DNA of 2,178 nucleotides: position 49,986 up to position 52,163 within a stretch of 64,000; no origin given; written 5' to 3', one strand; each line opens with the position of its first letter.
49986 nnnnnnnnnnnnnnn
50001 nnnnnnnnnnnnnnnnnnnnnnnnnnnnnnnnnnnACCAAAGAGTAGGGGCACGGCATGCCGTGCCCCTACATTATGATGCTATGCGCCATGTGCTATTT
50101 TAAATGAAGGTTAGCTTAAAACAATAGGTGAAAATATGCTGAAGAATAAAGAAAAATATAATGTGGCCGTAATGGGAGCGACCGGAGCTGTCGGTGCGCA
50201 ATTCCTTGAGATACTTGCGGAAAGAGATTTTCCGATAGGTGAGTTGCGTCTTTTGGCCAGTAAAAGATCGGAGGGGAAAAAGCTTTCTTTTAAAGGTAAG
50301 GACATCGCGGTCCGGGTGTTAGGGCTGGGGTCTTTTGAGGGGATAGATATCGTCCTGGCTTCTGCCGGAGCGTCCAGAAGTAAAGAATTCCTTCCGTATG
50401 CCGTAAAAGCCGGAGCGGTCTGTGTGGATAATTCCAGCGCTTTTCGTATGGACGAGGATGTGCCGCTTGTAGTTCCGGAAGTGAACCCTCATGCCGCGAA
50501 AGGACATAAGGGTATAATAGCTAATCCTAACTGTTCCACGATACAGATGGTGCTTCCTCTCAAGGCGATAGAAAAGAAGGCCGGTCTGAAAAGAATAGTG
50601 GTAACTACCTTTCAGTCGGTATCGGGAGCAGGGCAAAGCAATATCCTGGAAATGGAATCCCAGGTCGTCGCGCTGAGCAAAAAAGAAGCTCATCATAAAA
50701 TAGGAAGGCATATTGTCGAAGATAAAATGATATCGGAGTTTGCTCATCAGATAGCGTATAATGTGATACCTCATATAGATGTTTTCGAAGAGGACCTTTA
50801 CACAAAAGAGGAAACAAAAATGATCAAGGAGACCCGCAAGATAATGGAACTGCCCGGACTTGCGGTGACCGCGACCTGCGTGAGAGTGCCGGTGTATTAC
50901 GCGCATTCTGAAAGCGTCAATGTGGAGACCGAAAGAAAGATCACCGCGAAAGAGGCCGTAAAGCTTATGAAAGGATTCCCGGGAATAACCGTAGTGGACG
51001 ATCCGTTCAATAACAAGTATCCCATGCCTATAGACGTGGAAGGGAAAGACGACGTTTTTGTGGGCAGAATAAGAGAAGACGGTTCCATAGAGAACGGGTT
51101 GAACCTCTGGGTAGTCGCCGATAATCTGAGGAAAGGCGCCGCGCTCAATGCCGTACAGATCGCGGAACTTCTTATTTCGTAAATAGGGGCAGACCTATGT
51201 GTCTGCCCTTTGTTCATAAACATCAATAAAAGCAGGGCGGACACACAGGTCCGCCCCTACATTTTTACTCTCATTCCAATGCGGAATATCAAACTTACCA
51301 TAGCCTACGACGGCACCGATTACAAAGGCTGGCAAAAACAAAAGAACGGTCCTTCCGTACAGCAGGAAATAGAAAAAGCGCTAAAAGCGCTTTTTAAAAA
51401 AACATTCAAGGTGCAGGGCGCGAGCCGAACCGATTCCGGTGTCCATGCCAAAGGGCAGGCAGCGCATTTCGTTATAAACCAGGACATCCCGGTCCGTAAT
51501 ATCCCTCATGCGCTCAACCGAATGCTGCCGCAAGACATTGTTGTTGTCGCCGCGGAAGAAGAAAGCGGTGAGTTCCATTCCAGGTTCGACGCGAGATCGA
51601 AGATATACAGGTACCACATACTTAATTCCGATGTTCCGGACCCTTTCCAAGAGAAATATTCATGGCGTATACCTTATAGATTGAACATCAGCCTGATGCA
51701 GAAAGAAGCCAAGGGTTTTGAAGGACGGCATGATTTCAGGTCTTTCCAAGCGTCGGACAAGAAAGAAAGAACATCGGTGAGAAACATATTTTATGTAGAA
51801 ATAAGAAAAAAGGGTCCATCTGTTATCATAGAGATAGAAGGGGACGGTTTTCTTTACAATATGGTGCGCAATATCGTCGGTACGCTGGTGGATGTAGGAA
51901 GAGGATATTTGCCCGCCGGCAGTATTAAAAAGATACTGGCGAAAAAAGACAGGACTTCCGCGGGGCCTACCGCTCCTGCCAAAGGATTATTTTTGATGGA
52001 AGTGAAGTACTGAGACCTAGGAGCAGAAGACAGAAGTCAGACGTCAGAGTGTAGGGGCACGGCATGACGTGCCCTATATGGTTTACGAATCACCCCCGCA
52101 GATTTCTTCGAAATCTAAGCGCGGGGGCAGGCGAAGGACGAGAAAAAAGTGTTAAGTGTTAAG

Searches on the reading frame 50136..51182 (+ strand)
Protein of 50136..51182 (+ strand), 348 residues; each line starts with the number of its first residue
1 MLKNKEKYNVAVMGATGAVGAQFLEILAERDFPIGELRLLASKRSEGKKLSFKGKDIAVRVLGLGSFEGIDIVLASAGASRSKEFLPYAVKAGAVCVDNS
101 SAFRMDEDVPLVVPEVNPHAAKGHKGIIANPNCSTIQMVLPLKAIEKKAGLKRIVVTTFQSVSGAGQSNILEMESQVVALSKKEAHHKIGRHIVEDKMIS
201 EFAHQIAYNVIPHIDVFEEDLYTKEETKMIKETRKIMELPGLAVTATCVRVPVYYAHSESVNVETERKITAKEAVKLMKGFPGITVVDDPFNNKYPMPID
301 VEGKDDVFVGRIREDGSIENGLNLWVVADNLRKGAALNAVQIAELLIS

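Call 55: search_protein_families(library=pfam, proteins=[window:50136-51182:+], max_evalue=0.00001)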
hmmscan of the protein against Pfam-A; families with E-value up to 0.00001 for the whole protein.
window:50136-51182:+ (348 aa): 2 families
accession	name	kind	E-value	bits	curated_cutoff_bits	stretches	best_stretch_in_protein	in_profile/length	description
PF02774.23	Semialdhyde_dhC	-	1.8e-49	168.8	26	1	142-333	1-184/184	Semialdehyde dehydrogenase, dimerisation domain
PF01118.30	Semialdhyde_dh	-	2.6e-33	115.4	26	1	9-122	1-119/121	Semialdehyde dehydrogenase, NAD binding domain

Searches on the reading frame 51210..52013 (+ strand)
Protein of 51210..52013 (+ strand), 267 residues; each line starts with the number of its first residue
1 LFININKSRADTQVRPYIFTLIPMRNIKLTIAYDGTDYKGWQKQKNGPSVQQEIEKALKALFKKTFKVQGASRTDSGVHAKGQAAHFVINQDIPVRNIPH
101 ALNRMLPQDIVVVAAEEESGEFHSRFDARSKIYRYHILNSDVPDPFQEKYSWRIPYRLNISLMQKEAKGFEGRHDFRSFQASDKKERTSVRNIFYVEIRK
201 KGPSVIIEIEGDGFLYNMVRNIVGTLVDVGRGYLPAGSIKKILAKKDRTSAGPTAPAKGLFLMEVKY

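Call 27: search_protein_families(library=pfam, proteins=[window:51210-52013:+])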
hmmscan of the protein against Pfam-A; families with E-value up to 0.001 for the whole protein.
window:51210-52013:+ (267 aa): 1 family
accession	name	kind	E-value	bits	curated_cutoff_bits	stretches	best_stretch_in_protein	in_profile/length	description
PF01416.25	PseudoU_synth_1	-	3e-48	163.2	23.3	2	167-267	2-107/108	tRNA pseudouridine synthase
